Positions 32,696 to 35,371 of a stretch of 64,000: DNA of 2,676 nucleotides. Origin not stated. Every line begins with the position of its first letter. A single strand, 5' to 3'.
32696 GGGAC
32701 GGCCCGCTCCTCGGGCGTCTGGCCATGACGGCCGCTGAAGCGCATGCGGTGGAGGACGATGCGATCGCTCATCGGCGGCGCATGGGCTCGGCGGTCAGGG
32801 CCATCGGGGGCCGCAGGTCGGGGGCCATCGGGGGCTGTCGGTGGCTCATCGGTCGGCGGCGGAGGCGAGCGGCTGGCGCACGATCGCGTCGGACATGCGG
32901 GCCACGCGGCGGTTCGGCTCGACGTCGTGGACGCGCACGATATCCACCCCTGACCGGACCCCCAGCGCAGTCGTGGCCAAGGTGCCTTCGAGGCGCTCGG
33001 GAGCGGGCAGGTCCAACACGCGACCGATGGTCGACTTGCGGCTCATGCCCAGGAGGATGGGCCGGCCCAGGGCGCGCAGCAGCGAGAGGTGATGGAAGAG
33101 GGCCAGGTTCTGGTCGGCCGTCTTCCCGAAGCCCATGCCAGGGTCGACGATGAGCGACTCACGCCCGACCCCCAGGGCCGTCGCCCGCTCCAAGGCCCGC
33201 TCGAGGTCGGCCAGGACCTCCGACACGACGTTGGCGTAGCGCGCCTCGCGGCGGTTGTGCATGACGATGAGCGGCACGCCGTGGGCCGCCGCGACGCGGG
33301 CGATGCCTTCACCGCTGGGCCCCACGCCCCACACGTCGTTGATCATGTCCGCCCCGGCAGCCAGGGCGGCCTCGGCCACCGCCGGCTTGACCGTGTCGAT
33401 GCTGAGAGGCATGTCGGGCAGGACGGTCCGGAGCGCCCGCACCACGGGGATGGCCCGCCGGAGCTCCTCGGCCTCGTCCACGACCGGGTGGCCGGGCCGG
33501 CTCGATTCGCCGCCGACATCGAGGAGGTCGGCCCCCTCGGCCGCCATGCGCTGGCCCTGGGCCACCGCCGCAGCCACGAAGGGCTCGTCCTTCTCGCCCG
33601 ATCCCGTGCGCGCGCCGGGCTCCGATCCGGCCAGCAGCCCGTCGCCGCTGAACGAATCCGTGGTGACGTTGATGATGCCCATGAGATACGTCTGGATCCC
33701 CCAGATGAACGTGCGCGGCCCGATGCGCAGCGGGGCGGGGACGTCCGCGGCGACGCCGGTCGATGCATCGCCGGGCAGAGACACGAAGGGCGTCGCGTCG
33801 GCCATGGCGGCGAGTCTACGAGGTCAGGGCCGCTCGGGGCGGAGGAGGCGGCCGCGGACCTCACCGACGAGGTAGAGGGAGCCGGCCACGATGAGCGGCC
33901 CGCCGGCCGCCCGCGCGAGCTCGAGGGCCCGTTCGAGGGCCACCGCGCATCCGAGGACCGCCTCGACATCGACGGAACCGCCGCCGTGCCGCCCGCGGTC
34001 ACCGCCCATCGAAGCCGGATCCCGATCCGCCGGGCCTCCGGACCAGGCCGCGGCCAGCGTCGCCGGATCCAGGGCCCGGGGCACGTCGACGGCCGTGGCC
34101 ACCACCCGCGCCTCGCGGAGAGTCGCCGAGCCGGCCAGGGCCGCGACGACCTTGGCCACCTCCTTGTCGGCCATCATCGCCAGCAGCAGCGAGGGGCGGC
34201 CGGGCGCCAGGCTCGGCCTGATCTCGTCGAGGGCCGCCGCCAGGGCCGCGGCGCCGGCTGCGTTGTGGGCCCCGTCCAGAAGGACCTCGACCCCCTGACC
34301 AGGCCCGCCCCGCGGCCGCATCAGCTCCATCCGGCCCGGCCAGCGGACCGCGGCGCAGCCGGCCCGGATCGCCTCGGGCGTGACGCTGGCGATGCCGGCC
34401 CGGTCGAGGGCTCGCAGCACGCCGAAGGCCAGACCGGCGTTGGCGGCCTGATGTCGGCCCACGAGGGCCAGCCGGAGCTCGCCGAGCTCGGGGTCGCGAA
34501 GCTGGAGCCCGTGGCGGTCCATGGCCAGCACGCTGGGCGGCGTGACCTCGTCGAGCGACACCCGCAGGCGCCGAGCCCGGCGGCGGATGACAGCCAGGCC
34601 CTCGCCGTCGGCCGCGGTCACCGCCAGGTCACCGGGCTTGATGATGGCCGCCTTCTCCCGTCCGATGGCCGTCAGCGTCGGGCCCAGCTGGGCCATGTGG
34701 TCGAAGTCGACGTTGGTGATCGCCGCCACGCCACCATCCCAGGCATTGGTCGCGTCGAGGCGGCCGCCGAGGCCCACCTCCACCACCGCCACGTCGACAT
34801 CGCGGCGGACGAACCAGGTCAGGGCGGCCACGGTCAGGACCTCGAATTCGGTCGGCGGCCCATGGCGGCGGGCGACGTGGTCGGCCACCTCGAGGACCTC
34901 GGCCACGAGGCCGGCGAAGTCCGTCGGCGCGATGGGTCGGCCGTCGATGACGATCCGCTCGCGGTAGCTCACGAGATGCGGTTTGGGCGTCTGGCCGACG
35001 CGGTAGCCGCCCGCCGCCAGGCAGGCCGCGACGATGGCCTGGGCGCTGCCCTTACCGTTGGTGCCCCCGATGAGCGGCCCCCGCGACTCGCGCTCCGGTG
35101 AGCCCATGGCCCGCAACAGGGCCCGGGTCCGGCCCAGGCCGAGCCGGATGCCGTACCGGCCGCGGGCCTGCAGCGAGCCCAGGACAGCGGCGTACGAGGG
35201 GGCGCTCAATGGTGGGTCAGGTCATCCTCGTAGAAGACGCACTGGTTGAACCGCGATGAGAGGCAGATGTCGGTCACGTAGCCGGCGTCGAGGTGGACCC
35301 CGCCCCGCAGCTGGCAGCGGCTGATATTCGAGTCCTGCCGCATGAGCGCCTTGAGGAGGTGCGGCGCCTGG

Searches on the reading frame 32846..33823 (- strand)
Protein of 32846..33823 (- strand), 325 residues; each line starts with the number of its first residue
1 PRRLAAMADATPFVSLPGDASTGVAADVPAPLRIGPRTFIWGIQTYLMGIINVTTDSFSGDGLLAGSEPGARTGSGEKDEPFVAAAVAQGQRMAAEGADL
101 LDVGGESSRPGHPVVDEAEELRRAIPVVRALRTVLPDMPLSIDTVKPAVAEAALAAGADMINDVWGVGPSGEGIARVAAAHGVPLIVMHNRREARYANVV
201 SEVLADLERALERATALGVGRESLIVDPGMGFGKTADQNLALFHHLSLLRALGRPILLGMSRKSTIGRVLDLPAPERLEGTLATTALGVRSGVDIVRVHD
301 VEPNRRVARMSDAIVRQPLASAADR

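Call 55: search_protein_families(library=pfam, proteins=[window:32846-33823:-], max_evalue=0.001)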
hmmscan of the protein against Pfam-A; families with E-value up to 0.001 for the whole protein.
window:32846-33823:- (325 aa): 1 family
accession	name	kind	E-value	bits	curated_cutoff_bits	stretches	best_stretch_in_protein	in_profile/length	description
PF00809.28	Pterin_bind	-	5.4e-68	229.7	25.5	1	48-299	1-244/244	Pterin binding enzyme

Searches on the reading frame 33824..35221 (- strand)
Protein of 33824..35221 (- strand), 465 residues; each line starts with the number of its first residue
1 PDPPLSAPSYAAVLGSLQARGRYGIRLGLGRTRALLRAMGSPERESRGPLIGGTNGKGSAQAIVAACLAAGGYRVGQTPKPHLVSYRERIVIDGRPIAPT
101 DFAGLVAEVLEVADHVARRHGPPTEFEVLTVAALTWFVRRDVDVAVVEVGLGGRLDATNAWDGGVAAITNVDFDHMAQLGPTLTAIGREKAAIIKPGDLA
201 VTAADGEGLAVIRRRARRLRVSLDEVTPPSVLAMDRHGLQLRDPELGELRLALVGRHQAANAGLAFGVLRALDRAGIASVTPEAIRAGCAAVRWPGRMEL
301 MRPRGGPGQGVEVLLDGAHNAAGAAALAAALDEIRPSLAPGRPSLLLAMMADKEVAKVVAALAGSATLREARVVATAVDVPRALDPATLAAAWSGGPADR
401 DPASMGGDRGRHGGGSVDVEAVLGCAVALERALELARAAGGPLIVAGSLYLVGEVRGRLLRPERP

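Call 55: search_protein_families(library=pfam, proteins=[window:33824-35221:-], max_evalue=0.001)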
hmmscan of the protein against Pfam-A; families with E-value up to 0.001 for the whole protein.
window:33824-35221:- (465 aa): 2 families
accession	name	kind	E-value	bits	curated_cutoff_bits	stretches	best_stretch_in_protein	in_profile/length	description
PF02875.26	Mur_ligase_C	-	4.6e-10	40.9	28.4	1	296-448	1-126/127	Mur ligase, glutamate ligase domain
PF08245.18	Mur_ligase_M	-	1.2e-08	35.6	24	1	51-268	1-199/200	Mur ligase middle domain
